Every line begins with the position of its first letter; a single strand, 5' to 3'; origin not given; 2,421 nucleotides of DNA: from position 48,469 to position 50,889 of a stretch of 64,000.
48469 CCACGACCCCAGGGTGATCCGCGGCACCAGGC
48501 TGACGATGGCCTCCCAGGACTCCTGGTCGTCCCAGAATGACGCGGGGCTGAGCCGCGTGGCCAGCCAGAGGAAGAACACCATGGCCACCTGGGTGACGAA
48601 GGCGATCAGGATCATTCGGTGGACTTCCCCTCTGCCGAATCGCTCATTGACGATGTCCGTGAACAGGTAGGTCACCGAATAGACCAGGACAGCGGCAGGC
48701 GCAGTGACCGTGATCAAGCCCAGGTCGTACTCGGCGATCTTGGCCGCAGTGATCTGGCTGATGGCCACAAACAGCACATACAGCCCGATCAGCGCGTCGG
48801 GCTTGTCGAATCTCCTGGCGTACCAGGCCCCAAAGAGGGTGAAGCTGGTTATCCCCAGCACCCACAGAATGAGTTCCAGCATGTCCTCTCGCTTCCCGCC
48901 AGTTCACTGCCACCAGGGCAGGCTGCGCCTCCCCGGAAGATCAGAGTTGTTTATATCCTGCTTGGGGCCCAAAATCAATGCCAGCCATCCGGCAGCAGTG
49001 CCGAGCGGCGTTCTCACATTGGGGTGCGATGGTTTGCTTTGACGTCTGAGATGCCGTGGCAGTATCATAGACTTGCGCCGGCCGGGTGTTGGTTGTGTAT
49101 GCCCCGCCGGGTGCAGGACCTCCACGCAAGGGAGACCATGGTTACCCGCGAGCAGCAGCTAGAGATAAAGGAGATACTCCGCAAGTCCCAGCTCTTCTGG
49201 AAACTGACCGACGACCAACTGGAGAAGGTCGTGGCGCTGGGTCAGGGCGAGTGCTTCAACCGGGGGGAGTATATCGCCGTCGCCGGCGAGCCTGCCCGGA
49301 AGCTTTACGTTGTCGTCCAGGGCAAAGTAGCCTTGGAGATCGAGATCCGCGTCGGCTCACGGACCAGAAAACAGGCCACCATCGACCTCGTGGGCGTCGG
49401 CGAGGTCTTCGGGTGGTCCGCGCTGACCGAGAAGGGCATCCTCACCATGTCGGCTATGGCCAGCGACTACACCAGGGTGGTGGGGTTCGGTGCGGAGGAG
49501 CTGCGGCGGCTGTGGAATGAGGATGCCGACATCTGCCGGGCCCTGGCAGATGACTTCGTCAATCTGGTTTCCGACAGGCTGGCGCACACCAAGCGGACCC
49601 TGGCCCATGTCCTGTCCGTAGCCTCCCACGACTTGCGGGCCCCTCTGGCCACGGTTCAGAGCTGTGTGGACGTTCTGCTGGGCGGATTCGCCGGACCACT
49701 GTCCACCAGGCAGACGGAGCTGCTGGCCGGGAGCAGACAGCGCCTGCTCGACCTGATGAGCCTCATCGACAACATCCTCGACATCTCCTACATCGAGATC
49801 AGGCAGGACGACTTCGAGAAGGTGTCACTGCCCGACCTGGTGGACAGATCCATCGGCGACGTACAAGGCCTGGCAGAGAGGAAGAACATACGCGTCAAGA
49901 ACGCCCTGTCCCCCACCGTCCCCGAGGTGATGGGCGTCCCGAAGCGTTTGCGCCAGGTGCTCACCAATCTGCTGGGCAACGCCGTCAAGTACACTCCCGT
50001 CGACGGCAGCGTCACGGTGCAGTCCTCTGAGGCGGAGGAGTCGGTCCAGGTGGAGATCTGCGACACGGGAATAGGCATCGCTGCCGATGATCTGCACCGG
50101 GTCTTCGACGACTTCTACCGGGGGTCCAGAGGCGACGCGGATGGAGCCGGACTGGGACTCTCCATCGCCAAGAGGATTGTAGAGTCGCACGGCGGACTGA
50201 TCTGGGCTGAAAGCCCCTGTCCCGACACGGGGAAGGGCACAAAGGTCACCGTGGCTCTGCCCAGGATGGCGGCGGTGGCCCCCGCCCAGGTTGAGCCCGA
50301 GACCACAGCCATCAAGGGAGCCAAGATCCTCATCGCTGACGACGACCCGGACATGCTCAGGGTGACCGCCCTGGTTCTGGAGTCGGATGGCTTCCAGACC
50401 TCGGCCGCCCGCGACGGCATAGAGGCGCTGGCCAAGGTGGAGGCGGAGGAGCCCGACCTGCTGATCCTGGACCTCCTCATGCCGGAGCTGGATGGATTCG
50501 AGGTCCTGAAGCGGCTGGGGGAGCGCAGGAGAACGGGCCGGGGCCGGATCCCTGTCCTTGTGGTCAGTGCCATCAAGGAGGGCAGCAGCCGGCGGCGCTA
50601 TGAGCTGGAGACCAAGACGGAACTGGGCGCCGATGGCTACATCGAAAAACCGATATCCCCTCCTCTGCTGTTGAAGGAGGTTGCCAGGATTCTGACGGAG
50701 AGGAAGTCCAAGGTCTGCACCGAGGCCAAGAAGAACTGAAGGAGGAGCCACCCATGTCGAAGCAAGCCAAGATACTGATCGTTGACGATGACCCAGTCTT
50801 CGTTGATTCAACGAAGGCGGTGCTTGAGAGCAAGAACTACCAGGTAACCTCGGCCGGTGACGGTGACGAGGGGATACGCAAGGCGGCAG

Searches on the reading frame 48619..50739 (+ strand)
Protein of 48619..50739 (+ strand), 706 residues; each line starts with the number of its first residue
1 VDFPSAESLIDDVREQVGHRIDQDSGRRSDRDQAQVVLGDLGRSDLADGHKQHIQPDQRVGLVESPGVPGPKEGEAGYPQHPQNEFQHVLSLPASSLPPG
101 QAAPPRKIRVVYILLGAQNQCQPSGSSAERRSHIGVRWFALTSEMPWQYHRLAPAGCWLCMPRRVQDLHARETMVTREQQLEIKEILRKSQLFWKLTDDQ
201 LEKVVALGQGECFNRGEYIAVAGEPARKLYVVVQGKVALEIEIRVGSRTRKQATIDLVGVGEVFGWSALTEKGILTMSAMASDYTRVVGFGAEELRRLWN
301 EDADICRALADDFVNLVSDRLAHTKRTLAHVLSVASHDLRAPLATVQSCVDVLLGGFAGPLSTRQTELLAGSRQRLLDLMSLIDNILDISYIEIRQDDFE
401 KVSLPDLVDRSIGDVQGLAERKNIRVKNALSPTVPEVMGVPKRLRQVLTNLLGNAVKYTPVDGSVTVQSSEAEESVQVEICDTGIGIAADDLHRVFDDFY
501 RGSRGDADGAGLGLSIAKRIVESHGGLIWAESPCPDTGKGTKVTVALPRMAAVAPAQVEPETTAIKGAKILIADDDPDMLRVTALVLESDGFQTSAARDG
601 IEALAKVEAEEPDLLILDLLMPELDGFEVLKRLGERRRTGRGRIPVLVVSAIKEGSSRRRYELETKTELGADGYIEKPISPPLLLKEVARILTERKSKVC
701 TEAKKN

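Call 13: search_protein_families(library=pfam, proteins=[window:48619-50739:+], max_evalue=0.00001)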
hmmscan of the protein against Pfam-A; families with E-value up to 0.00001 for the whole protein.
window:48619-50739:+ (706 aa): 4 families
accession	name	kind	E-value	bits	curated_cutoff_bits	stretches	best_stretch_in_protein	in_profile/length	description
PF02518.31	HATPase_c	-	3e-27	95.7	26.4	1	439-549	1-109/111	Histidine kinase-, DNA gyrase B-, and HSP90-like ATPase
PF00072.30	Response_reg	-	2.7e-22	79.5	30.2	1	570-688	1-110/111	Response regulator receiver domain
PF00027.35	cNMP_binding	-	1.2e-10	41.7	27.5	1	213-301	4-88/89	Cyclic nucleotide-binding domain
PF00512.31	HisKA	-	4.4e-08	33.5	26.9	1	331-393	5-64/66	His Kinase A (phospho-acceptor) domain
